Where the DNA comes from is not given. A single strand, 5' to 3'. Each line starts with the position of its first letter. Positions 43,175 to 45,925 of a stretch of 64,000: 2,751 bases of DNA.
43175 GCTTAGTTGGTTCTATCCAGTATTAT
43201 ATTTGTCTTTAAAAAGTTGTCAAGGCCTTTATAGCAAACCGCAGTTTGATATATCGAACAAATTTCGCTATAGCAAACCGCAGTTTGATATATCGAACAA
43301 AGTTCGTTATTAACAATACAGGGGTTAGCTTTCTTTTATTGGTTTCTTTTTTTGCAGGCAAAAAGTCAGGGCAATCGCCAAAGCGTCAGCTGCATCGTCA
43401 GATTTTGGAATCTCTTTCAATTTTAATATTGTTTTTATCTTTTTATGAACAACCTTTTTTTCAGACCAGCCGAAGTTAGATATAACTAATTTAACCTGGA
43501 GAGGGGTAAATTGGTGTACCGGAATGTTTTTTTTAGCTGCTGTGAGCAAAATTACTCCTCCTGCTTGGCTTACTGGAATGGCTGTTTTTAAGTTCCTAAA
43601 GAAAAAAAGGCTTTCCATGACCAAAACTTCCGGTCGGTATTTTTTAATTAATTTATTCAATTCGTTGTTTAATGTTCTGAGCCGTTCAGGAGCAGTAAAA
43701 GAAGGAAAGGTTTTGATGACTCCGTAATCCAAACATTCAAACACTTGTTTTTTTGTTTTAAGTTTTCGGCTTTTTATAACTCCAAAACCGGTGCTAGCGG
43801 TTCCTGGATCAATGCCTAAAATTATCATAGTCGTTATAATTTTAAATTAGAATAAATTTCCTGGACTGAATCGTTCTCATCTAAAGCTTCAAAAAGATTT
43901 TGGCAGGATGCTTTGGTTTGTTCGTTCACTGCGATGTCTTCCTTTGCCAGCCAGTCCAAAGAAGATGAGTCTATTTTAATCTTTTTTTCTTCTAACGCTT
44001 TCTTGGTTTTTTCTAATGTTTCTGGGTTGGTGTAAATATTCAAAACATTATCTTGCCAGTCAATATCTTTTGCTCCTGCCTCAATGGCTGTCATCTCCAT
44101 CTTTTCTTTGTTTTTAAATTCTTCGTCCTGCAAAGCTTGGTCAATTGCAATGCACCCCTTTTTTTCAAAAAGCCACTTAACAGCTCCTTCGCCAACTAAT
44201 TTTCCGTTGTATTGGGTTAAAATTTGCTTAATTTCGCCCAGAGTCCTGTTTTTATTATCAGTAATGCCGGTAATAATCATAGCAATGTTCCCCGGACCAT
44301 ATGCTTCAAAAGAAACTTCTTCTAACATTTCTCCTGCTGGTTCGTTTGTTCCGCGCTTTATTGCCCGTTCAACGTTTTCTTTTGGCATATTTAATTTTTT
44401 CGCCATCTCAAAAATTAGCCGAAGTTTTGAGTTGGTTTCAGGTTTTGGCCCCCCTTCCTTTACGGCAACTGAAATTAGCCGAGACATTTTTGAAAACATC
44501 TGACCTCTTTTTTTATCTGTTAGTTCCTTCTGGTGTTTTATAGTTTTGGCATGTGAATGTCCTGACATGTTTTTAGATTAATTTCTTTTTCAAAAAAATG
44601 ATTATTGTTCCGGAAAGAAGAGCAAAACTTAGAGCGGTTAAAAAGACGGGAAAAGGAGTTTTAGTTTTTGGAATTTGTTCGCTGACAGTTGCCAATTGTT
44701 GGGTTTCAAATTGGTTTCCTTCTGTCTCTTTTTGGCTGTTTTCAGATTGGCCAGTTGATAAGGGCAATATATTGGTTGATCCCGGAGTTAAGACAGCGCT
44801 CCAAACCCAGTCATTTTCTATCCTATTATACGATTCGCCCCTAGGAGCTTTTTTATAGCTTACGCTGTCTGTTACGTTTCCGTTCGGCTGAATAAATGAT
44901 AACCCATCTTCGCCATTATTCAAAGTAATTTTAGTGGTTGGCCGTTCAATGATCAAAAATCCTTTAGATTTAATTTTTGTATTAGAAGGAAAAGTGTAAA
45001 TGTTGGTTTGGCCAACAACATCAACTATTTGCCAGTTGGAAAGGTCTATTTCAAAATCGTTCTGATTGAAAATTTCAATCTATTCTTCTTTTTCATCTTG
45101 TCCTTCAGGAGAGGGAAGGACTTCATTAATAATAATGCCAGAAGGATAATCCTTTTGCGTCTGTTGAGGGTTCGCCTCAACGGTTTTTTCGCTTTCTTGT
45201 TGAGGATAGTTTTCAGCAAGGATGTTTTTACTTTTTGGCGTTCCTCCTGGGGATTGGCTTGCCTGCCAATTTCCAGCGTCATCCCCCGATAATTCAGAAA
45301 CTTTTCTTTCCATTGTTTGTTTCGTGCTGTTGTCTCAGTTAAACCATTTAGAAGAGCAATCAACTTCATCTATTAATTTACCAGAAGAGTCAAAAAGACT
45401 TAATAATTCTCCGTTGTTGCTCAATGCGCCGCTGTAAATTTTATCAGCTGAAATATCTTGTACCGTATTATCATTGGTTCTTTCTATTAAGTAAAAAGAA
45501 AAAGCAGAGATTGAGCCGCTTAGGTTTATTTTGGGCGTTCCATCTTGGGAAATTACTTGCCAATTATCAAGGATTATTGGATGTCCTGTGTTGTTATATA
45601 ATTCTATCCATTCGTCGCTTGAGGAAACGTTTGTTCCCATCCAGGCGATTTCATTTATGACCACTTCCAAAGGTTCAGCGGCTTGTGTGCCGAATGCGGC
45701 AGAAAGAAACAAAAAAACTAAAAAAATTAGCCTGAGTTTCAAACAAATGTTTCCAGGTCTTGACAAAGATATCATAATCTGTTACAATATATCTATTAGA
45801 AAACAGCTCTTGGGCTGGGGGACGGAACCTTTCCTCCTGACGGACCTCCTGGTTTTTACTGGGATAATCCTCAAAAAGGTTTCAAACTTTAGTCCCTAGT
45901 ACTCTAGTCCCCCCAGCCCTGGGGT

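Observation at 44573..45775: Lamin-tail-domain surface protein gene with two in-frame stops, both one G-to-A step from TGG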

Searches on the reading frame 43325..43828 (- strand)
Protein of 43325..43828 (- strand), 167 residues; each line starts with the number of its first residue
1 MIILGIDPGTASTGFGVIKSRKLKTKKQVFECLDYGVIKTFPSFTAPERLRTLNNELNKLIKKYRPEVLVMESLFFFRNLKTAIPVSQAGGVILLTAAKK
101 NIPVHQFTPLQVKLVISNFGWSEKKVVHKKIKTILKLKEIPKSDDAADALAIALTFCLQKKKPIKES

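Call 43: search_protein_families(library=pfam, proteins=[window:43325-43828:-], max_evalue=0.001)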
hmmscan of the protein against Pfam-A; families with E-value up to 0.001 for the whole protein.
window:43325-43828:- (167 aa): 1 family
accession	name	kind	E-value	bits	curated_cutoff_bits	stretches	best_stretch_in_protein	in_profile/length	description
PF02075.23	RuvC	-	4e-39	134.3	22.2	1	3-155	1-147/148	Crossover junction endodeoxyribonuclease RuvC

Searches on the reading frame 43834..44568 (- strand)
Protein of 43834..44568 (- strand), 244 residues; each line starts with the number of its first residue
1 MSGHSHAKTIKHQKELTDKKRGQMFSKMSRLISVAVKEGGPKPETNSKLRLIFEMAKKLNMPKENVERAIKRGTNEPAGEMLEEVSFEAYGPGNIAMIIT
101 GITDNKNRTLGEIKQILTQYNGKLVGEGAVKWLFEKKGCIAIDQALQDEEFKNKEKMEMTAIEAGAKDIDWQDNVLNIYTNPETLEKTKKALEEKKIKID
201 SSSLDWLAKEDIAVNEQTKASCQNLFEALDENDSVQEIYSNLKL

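Call 43: search_protein_families(library=pfam, proteins=[window:43834-44568:-], max_evalue=0.001)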
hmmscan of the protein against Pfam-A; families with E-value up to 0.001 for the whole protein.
window:43834-44568:- (244 aa): 2 families
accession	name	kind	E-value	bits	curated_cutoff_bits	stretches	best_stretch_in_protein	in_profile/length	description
PF01709.26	Transcrip_reg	-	2.9e-45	154.3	27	1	82-242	1-160/160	TACO1/YebC second and third domain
PF20772.2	TACO1_YebC_N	-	2.5e-27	95.6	36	1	5-75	1-72/73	TACO1/YebC protein N-terminal domain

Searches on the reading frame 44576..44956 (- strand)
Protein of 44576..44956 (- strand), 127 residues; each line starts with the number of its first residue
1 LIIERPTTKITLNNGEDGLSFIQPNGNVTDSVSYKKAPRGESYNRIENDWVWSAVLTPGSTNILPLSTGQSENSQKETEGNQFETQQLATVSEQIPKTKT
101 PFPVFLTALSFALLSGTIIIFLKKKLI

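Call 66: search_protein_families(library=pfam, proteins=[window:44576-44956:-], max_evalue=1)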
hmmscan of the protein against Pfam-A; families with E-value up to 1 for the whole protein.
seq(127 aa): 1 family
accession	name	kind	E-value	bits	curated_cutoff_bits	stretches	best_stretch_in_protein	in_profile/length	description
PF24361.1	DUF7517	-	0.19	12.1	27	1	71-110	32-71/116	Domain of unknown function (DUF7517)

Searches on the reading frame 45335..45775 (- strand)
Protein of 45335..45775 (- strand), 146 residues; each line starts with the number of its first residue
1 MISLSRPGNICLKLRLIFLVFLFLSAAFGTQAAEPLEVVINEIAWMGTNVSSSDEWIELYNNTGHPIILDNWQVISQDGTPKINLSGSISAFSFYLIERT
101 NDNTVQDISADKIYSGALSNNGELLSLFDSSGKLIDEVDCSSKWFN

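Call 12: find_encoding_contigs(protein=window:45335-45775:-, flank=10000)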
Protein window:45335-45775:- (146 aa): 1 contig read that carries it; 1 place shown.
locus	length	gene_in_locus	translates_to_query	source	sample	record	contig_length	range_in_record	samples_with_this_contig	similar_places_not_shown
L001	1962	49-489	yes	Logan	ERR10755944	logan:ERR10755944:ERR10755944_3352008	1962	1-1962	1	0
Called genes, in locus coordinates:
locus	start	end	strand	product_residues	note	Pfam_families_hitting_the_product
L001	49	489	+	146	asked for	PF00932:LTD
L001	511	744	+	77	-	-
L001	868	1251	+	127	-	-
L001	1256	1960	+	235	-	?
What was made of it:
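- The Logan contig is only 1962 nt (call 12), which is compatible with graph breaks at variants.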

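Call 30: list_cluster_members(proteins=[window:45335-45775:-, window:45080-45313:-, window:44573-44956:-, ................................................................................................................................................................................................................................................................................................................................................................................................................, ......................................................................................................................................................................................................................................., L083:726-2192:+, window:43834-44568:-, window:45949-47256:-])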
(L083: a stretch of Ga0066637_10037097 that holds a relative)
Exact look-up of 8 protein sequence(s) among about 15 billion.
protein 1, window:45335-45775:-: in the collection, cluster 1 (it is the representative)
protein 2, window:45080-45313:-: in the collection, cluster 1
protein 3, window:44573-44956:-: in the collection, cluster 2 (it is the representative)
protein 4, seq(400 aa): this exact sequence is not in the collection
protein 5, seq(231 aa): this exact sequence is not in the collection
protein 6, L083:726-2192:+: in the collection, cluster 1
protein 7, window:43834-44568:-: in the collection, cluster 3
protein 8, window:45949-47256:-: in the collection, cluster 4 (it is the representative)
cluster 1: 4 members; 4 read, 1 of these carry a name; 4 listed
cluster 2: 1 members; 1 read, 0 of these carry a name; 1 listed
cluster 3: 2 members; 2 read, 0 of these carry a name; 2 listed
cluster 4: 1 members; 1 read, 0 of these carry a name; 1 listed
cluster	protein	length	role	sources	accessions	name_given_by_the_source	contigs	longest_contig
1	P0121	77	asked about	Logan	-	-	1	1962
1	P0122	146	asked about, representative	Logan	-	-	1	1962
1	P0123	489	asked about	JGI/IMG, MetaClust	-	\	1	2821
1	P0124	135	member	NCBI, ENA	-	-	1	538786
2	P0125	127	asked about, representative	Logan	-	-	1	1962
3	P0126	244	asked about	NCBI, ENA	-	-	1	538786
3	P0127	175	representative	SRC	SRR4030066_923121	-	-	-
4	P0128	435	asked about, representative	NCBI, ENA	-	-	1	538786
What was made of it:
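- The exact repaired protein, and the one-stop-repaired version, are absent from the 15-billion-protein collection (call 30).
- Tried and rejected: Both are absent (call 30). The cluster table shows only that the window belongs to an NCBI/ENA contig of 538,786 nt (call 30).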

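Call 66: search_protein_families(library=pfam, proteins=[window:45338-45775:-], max_evalue=1)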
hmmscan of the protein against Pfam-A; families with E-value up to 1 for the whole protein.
seq(146 aa): 1 family
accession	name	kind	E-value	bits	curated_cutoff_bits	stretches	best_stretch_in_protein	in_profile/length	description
PF00932.25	LTD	-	3.3e-12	47.2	34.3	1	33-139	3-106/109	Lamin Tail Domain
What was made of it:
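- On LTD (lamin tail domain, PF00932) proteins: ORF1 alone scores 47.2 bits over residues 33-139 (call 66).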
